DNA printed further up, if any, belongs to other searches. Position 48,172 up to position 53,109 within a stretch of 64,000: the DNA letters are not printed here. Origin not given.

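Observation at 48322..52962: Giant (1546 aa) membrane protein: small soluble head, Pro/Gln-rich tether, then roughly 50 transmembrane helices with no recognisable functional motif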

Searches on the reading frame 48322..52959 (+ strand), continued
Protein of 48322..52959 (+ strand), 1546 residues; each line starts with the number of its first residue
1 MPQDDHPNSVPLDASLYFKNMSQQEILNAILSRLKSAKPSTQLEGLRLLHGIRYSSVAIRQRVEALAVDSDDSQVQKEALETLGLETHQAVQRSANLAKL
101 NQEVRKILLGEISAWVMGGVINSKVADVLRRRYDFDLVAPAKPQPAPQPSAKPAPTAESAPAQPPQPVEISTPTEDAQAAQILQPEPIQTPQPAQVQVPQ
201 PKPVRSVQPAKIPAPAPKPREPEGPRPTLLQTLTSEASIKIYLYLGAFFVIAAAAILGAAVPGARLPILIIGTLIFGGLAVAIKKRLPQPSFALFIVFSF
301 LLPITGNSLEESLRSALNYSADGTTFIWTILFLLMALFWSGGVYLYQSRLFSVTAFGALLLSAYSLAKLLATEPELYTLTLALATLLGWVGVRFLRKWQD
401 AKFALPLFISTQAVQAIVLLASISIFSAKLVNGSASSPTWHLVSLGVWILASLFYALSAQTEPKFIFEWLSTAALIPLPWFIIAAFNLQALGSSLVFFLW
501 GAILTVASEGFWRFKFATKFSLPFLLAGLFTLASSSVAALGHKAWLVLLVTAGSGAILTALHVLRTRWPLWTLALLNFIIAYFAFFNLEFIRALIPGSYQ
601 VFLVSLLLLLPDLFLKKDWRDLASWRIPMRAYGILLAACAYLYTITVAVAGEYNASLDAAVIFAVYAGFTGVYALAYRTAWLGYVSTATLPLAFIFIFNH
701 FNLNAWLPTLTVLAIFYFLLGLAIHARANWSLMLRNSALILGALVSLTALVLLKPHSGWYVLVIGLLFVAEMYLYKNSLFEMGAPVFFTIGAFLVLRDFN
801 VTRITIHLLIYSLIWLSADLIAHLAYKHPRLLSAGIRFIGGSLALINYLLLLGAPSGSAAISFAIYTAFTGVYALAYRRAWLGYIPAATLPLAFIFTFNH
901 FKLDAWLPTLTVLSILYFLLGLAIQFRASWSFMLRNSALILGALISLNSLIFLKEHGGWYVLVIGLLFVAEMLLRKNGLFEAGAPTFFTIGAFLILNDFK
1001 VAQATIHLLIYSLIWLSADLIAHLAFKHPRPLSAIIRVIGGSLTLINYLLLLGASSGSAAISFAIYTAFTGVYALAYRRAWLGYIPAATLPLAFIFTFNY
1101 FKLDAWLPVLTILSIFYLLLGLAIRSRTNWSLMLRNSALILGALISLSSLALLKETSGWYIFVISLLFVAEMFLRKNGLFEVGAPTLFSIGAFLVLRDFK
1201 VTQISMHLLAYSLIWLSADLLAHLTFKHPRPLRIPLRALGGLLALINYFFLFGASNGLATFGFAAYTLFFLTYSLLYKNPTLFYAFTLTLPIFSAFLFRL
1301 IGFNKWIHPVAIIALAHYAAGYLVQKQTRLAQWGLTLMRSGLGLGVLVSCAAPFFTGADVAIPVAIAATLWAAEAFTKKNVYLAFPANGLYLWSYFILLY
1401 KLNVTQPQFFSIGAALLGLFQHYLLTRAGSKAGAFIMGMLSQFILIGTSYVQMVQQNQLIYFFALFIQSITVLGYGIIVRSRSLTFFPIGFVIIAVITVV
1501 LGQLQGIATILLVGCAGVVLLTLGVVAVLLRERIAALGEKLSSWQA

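Call 31: predict_structure(alignment_id=A1)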
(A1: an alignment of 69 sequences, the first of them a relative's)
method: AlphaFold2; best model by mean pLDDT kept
length: 1072 residues; sequences in the alignment: 69
mean_pLDDT: 83.8   pTM: 0.62
mean pLDDT of the five models: 83.8, 83.4, 79.8, 77.4, 76.8
residues with pLDDT >= 90: 533; 70-90: 359; 50-70: 132; < 50: 48
segments of 3 or more residues with pLDDT < 50: 123-157, 1067-1072
pLDDT, mean of each block of 10 residues (from residue 1): 66 90 91 87 90 90 89 84 83 90 86 84 45 37 38 43 54 62 63 72 74 73 73 80 86 92 93 87 93 93 92 96 95 94 97 92 84 95 96 95 95 92 95 93 88 95 96 96 96 92 96 94 92 94 83 89 94 91 96 94 92 95 94 96 92 93 95 92 95 90 88 95 91 93 86 83 91 89 92 92 88 92 88 91 93 86 92 88 87 90 77 85 86 77 71 67 71 73 71 70 62 62 60 57 61 54 48 35
secondary structure, 60 per line:
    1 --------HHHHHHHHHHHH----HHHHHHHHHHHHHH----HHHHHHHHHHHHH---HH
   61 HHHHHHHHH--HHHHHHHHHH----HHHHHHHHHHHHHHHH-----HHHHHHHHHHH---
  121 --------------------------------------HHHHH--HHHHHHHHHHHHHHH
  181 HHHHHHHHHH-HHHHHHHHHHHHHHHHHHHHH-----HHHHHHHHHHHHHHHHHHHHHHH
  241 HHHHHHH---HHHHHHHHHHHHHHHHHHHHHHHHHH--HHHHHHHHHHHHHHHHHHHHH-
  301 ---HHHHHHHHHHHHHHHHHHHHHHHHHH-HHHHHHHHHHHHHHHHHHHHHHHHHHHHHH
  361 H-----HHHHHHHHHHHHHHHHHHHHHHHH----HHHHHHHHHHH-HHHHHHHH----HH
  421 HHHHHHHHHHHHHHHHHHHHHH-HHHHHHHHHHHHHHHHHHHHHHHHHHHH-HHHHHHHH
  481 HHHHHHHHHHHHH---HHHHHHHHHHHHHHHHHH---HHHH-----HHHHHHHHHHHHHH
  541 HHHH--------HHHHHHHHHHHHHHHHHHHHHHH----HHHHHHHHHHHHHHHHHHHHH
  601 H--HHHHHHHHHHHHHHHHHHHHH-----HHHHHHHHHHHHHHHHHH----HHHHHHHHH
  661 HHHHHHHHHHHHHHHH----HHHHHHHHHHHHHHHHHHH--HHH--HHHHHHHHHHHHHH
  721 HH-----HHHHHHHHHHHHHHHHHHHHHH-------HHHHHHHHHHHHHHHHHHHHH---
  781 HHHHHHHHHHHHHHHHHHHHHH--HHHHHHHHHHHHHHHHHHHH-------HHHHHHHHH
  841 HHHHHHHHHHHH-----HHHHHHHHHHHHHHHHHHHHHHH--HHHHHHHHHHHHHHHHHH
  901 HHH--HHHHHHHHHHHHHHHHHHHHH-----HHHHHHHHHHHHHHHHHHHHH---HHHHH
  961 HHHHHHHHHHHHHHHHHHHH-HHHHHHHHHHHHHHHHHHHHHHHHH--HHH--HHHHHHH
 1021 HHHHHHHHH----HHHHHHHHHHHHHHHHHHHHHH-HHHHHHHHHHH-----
elements in order (helices of 4 or more, strands of 3 or more residues): H9-20 H25-38 H43-55 H59-69 H72-81 H86-101 H107-117 H159-163 H166-190 H192-212 H218-247 H251-276 H279-299 H304-329 H331-361 H367-390 H395-405 H407-414 H419-442 H444-471 H473-493 H497-514 H518-521 H527-544 H553-575 H580-601 H604-624 H630-647 H652-676 H681-699 H707-722 H728-749 H757-777 H781-802 H805-824 H832-852 H858-880 H883-903 H906-926 H932-952 H956-980 H982-1006 H1014-1029 H1034-1055 H1057-1067
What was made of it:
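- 48322..48732 (+): Cytoplasmic helical head, aa 1-137. It includes a HEAT-like stretch (aa 28-85) and a conserved terminal hairpin with W115...R132-Y133-x-F135. The homologue model shows seven helices at pLDDT 83-91 (call 31).
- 48733..48996 (+): Pro/Gln/Ala-rich disordered tether, aa 138-225. The equivalent stretch in the homologue model has pLDDT below 50 (call 31).
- Checked: The tether is disordered (pLDDT below 50) (call 31).
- The tether is disordered and the membrane region is modelled at pLDDT mostly above 90 (call 31). Ten-residue block means are pLDDT 62-74 at the N-terminal block, falling from 77 to 54 along the C-terminal block (call 31).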

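Call 38: fold_search(model_id=the predicted structure, library=pdb)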
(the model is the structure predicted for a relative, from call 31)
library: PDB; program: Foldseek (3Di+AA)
matches with E <= 10: 611; with E <= 0.001: 10
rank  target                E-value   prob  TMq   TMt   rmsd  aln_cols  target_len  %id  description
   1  9rtt_Q                1.4e-04  0.99  0.10  0.11  38.1      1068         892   12  Activated Elongation Complex with IWS1 and ELOF1 (released 2025-09-03)
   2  7dkh_A                1.5e-04  1.00  0.11  0.13  32.6       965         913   11  Crystal structure of the Ctr9/Paf1/Cdc73/Rtf1 quaternary complex (released 2021-11-24)
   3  4buj_B                1.6e-04  0.99  0.12  0.10  43.5      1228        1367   10  Crystal structure of the S. cerevisiae Ski2-3-8 complex (released 2013-08-28)
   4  7dkh_I                1.7e-04  0.99  0.10  0.11  29.3       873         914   12  Crystal structure of the Ctr9/Paf1/Cdc73/Rtf1 quaternary complex (released 2021-11-24)
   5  8bbg_D                2.7e-04  0.98  0.11  0.10  29.4      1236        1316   10  Structure of the IFT-A complex; anterograde IFT-A train model (released 2022-12-21)
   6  4buj_F                3.5e-04  0.97  0.11  0.10  42.3      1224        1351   10  Crystal structure of the S. cerevisiae Ski2-3-8 complex (released 2013-08-28)
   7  9g8r_B                3.6e-04  0.99  0.13  0.13  32.6      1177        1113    9  human SKI7-SKI238 complex in the open state (released 2024-10-16)
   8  7qds_B                4.6e-04  0.99  0.13  0.14  30.7      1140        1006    9  Apo human SKI complex in the open state (released 2022-02-02)
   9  8fgw_D                4.6e-04  0.91  0.10  0.09  31.9      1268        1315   10  Human IFT-A complex structures provide molecular insights into ciliary transport (released 2023-02-22)
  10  8j8q_C                7.7e-04  0.97  0.10  0.12  40.0       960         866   12  Structure of the four-component Paf1 complex from Saccharomyces eubayanus (released 2023-05-24)
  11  7xn7_q                1.6e-03  0.89  0.10  0.10  32.5       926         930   12  RNA polymerase II elongation complex containing Spt4/5, Elf1, Spt6, Spn1 and Paf1C (released 2022-09-07)
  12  8j8p_C                3.4e-03  0.89  0.10  0.11  38.8       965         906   12  Structure of the four-component Paf1 complex from Saccharomyces eubayanus (released 2023-05-24)
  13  8qcb_B                4.6e-03  0.93  0.10  0.14  26.9       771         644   10  CryoEM structure of a S. Cerevisiae Ski2387 complex in the open state (released 2023-11-08)
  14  8f5o_D                6.4e-03  0.69  0.10  0.10  34.2      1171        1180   10  Structure of Leishmania tarentolae IFT-A (state 1) (released 2022-12-21)
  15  8qca_B                8.9e-03  0.85  0.11  0.14  24.5       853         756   11  CryoEM structure of a S. Cerevisiae Ski2387 complex in the closed state bound to RNA (released 2023-11-15)
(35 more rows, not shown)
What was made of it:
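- On Any protein with a solved structure: Foldseek for the whole model returns soluble solenoids at TM 0.07-0.22 (call 38).
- These matches are weak, with TM-scores of 0.07-0.22 (call 38).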

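Call 42: search_protein_representatives(alignment_id=A1)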
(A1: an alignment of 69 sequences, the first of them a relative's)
Query: 69 sequences, 1163 profile positions. Proteins with E-value up to 0.001 (for the whole library): 378; up to 1e-10: 284; up to 1e-30: 199. The best 150 are listed.
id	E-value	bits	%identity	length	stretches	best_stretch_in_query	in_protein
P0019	0.0e+00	2086.4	-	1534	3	88-899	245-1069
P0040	0.0e+00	1999.0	-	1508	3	88-871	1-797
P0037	0.0e+00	1978.9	-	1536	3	88-887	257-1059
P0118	0.0e+00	1727.7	-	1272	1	9-1163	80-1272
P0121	0.0e+00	1384.5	-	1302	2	94-869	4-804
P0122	0.0e+00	1364.0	-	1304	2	94-864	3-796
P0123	0.0e+00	1311.8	-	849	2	687-1163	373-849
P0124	0.0e+00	1277.3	-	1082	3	652-1163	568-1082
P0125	0.0e+00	1270.7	-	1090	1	91-1163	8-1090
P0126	0.0e+00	1262.6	-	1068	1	94-1162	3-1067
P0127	0.0e+00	1231.7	-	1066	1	94-1163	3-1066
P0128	0.0e+00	1221.7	-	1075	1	95-1162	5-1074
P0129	0.0e+00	1188.8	-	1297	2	93-964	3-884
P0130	0.0e+00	1158.3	-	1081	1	96-1163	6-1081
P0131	0.0e+00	1077.4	-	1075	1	94-1163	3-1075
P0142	5.4e-265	898.9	-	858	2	94-693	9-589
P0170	1.3e-196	672.4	-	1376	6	101-763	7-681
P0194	1.3e-163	563.2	-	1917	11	875-1159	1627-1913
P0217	2.0e-107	377.1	-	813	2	948-1158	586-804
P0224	3.0e-96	340.0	-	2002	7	970-1161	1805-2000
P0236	9.3e-79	282.1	-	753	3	981-1157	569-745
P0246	2.8e-68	247.4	-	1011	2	948-1163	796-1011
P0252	1.4e-62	228.5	-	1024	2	930-1163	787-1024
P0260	7.8e-58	212.8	-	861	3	977-1149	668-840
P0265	1.1e-54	202.4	-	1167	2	980-1142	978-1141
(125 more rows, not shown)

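Call 46: search_solved_structures(query=A1, max_evalue=10)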
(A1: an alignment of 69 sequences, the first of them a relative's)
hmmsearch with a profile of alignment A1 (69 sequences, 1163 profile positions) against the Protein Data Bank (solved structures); distinct sequences matched with E-value up to 10: 21.
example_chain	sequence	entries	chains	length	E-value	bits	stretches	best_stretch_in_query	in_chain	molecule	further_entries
6nye_A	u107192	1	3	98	0.12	13.5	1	88-173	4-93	Design construct XAX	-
6sa7_A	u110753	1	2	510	0.18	12.8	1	71-161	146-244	DARPin-Armadillo fusion C8long83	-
6sa8_A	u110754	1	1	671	0.2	12.7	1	72-160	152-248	ring-like DARPin-Armadillo fusion H83_D01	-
6nyk_A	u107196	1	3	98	0.43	11.6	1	88-173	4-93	Design construct XAX_GGDQ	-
7jrm_A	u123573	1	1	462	2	9.4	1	49-185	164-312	F5/8 type C domain protein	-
5uou_A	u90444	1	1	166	2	9.4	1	65-126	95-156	2-oxo-4-hydroxy-4-carboxy-5-ureidoimidazoline (OHCU) decarboxylase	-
7jrl_A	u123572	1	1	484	2.1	9.3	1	49-185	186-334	F5/8 type C domain protein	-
6mfi_A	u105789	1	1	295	2.4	9.1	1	1118-1162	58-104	Metallo-beta-lactamase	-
7dg4_A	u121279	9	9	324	2.5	9.1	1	85-177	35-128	Dual specificity tyrosine-phosphorylation-regulated kinase 2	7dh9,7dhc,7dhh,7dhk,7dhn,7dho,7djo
7dhv_A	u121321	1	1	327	2.5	9.1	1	85-177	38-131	Dual specificity tyrosine-phosphorylation-regulated kinase 2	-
7dh3_A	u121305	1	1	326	2.5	9.1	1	85-177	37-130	Dual specificity tyrosine-phosphorylation-regulated kinase 2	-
6k0j_A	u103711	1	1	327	2.5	9.1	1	85-179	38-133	Dual specificity tyrosine-phosphorylation-regulated kinase 2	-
3o7h_A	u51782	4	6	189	2.7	8.9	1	65-126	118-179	OHCU decarboxylase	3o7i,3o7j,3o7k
7ejv_A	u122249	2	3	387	3.3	8.7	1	85-177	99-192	Dual specificity tyrosine-phosphorylation-regulated kinase 2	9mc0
7ejv_B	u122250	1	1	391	3.3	8.6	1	85-177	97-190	Dual specificity tyrosine-phosphorylation-regulated kinase 2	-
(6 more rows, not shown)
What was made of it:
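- On Any protein with a solved structure: The profile search of PDB sequences finds nothing in the membrane region; the best match is E 0.12, in the head (call 46).
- Tried and rejected: The PDB sequence profile search of the whole family found nothing (call 46).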

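Call 65: search_protein_families(library=pfam, proteins=[P0194, P0224, P0246, P0252, P0265, P0260, P0236, P0217], max_evalue=0.1)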
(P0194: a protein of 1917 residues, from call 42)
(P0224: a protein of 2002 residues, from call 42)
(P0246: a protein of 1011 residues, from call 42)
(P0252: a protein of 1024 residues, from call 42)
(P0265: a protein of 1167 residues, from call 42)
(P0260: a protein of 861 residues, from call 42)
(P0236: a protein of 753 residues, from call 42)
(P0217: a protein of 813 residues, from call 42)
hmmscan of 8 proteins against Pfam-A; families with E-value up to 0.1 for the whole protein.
P0194 (1917 aa): 2 families
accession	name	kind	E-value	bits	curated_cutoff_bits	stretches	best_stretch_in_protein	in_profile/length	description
PF13646.12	HEAT_2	-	0.04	14.6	27.7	1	6-62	2-56/88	HEAT repeats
PF10260.14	SAYSvFN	-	0.045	14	25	0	922-952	19-49/70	Uncharacterized conserved domain (SAYSvFN)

P0224 (2002 aa): 1 family
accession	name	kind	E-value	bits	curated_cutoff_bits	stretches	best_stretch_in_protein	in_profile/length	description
PF13646.12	HEAT_2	-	1.5e-06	28.9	27.7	1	10-63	4-55/88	HEAT repeats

P0246 (1011 aa): 0 families

P0252 (1024 aa): 0 families

P0265 (1167 aa): 0 families

P0260 (861 aa): 1 family
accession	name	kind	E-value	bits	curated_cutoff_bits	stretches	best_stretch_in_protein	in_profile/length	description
PF17597.7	DUF5493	-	0.058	14.1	27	0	734-783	23-72/82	Family of unknown function (DUF5493)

P0236 (753 aa): 0 families

P0217 (813 aa): 2 families
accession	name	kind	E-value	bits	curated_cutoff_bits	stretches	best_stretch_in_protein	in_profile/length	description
PF09925.14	DUF2157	-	0.0021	18.2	32.4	1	428-506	69-145/146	Predicted membrane protein (DUF2157)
PF04246.17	RseC_MucC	-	0.052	13.9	24.4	1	636-688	69-118/130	Positive regulator of sigma(E), RseC/MucC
